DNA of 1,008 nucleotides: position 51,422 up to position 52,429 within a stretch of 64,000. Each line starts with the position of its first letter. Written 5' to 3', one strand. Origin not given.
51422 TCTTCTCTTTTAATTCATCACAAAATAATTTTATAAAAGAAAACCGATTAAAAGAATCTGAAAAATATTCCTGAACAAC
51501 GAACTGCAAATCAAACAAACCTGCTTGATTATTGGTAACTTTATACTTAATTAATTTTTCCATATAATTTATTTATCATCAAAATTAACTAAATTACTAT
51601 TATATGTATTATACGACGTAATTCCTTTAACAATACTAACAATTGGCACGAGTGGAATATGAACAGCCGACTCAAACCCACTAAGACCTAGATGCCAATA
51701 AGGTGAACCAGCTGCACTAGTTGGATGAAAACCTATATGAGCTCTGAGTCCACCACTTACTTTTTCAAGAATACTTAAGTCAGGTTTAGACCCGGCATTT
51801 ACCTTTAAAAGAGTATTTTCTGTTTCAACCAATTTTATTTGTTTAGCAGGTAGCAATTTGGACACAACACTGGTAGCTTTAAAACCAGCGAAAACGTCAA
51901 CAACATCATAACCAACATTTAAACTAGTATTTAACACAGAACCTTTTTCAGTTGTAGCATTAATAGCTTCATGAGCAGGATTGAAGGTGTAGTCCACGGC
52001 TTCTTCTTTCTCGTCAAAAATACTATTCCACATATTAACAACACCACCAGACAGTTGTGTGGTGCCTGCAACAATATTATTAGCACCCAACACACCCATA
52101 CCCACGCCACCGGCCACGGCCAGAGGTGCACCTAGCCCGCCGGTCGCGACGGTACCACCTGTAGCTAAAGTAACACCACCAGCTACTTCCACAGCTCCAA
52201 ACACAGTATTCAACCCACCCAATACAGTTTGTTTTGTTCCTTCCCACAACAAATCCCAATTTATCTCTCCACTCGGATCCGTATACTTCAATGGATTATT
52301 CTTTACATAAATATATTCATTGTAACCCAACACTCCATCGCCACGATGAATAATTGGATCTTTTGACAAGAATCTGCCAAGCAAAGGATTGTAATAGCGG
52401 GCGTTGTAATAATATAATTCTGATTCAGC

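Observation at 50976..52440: RHS C-terminal domain carries a long glycine-zipper segment, suggesting a membrane-depolarising toxin; cognate immunity candidate lacks TM helices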

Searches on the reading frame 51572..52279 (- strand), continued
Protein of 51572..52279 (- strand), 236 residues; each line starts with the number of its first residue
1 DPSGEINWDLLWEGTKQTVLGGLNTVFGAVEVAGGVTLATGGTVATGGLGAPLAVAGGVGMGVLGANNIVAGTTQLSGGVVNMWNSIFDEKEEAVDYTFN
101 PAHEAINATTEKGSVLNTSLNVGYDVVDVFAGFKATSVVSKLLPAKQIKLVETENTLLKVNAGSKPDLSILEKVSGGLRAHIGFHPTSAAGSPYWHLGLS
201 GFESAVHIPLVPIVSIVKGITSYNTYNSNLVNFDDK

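Call 97: fold_search(model_id=the predicted structure, library=viral)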
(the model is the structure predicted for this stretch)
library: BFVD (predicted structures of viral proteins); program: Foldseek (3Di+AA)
matches with E <= 10: 391; with E <= 0.001: 0
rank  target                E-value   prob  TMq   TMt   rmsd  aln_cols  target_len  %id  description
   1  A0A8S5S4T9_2          1.5e-03  0.97  0.31  0.10  27.5       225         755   12  Minor tail protein [Siphoviridae sp. ctiV651]
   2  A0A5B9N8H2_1          1.8e-02  0.69  0.28  0.07  37.9       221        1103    6  (no name in the UniProt tables at hand)
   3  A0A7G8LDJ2            8.1e-02  0.16  0.17  0.17  23.1       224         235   10  (no name in the UniProt tables at hand)
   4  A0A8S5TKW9            1.4e-01  0.20  0.23  0.15  21.5       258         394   12  Uncharacterized protein [Siphoviridae sp. ctGkF2]
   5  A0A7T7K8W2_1          1.7e-01  0.08  0.13  0.04  21.4       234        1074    6  Putative replicase [Mohsystermes virus]
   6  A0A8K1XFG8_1          1.9e-01  0.07  0.16  0.05  26.0       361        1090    8  (no name in the UniProt tables at hand)
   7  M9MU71                3.8e-01  0.12  0.20  0.26  24.5       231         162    9  (no name in the UniProt tables at hand)
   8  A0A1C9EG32            4.5e-01  0.10  0.16  0.21  18.6       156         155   12  (no name in the UniProt tables at hand)
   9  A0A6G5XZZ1            5.4e-01  0.15  0.16  0.25  15.2       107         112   14  (no name in the UniProt tables at hand)
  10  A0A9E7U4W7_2          5.4e-01  0.10  0.21  0.05  17.3       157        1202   23  Tape measure protein [Gordonia phage OtterstedtS21]
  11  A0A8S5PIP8            5.8e-01  0.38  0.17  0.28   6.3        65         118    8  Uncharacterized protein [Siphoviridae sp. ctsxw88]
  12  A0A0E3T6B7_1          5.8e-01  0.06  0.13  0.03  28.9       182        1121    6  Tape measure protein [Bacillus phage Stills]
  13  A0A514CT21            6.1e-01  0.07  0.17  0.11  19.9       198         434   11  Uncharacterized protein [Achromobacter phage Motura]
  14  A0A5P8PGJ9            6.5e-01  0.44  0.15  0.44   9.2        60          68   18  (no name in the UniProt tables at hand)
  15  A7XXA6                6.5e-01  0.20  0.13  0.30   8.6        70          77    8  Uncharacterized protein [Thermus virus P23-45]
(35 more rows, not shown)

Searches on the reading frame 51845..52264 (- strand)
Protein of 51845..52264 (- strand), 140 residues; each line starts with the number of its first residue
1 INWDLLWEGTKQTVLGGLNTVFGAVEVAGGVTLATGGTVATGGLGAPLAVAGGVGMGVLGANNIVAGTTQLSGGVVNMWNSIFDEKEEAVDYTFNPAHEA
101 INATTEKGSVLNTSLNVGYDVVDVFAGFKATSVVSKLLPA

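Call 44: find_homologous_proteins(query=A5, max_evalue=0.001)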
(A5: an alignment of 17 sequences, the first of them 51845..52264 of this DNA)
Query A5 (17 sequences): 8000 candidates shared short words with the query, none scored E <= 0.001.

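Call 45: search_protein_families(library=pfam, alignment_id=A5, max_evalue=5)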
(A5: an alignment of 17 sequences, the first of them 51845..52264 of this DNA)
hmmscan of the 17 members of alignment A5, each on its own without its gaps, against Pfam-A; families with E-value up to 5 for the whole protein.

A. member 1, window:51845-52264:- (140 aa): 0 families

B. families by the number of members that match (of 17 scanned): 8 families
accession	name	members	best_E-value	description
PF13988.11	DUF4225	4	0.00033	Protein of unknown function (DUF4225)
PF23600.1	DUF7139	2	0.0034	Domain of unknown function (DUF7139)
PF19602.4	DUF6107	1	0.084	Family of unknown function (DUF6107)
PF02382.20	RTX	1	0.45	N-terminal domain in RTX protein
PF05360.19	YiaAB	1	0.89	yiaA/B two helix domain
PF16013.10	DUF4781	1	1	Domain of unknown function (DUF4781)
PF23826.1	DUF7196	1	1.5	Domain of unknown function (DUF7196)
PF20560.3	MotA_N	1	4.4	Motility protein A N-terminal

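Call 46: search_solved_structures(query=A5, max_evalue=10)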
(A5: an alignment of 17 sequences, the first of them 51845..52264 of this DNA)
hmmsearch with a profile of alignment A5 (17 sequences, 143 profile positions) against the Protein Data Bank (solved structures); distinct sequences matched with E-value up to 10: 5.
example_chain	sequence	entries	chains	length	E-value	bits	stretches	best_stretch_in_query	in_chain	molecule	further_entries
8pjy_A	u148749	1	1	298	0.0014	21.7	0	32-73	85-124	SAKe6EEref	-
4pga_A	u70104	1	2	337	2.8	11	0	31-72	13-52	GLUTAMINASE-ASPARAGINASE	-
3pga_1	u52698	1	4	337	3.9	10.5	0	31-72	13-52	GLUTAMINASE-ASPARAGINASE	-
1djo_A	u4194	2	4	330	8.5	9.4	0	31-72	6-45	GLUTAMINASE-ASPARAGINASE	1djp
23sg_S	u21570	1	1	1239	9.7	9.3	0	31-78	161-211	gp10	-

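Call 61: find_related_loci(query=A7, collection=genome_contigs, flank=3000)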
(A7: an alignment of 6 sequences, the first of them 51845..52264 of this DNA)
Query A7 (140 aa) in genome_contigs; peptide patterns used: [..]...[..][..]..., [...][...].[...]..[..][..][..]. (x = any residue, [..] = any of these).
59 stretches matched a pattern; 3 encode a relative of the query (tblastn E <= 1e-3); 3 distinct loci.
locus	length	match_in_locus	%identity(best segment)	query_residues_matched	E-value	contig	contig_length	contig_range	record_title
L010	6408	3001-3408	71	1-136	2e-61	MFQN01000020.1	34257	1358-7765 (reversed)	MAG: Candidatus Magasanikbacteria bacterium RIFCSPLOWO2_12_FULL_43_12 rifcsplowo2_12_scaffold_4528, whole genome shotgun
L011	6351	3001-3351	50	1-127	4e-32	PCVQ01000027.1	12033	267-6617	MAG: Candidatus Peregrinibacteria bacterium CG11_big_fil_rev_8_21_14_0_20_46_8 CG11_8_21_14_0.20_scaffold_3319_c, whole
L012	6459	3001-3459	43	1-140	4e-23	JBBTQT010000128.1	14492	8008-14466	MAG: Patescibacteria group bacterium isolate H41-bin209_1 H41_bin209_1_000000000128, whole genome shotgun sequence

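Call 72: find_related_loci(query=A7, collection=metagenome_contigs, flank=2500)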
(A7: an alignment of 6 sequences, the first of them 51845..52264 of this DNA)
Query A7 (140 aa) in metagenome_contigs; peptide patterns used: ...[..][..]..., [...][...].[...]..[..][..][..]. (x = any residue, [..] = any of these).
138 stretches matched a pattern; 7 encode a relative of the query (tblastn E <= 1e-3); 7 distinct loci.
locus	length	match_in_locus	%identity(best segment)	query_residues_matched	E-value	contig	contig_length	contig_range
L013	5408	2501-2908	71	1-136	4e-61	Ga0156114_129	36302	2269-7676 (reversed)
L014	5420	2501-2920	64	1-136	1e-45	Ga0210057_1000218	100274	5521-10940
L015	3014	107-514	51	1-137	9e-34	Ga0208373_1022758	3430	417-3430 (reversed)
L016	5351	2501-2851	50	1-127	9e-32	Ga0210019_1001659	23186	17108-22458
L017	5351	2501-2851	50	1-127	9e-32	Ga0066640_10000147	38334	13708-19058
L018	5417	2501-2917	39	1-140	5e-27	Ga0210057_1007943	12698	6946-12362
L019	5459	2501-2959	43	1-140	7e-23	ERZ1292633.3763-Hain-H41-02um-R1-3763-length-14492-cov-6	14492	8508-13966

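Call 85: search_protein_families(library=pfam, proteins=[L010:3677-4114:+, L011:3859-4374:+, L014:3421-3921:+], max_evalue=0.1)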
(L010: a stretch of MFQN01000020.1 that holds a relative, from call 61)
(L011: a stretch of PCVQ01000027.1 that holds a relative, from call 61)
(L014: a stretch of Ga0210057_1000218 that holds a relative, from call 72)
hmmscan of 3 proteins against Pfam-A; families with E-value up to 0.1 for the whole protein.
L010:3677-4114:+ (146 aa): 0 families

L011:3859-4374:+ (172 aa): 0 families

L014:3421-3921:+ (167 aa): 1 family
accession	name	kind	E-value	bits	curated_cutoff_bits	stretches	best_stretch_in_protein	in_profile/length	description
PF09863.15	DUF2090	-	0.073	12.6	27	1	5-59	144-198/310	Uncharacterized protein conserved in bacteria (DUF2090)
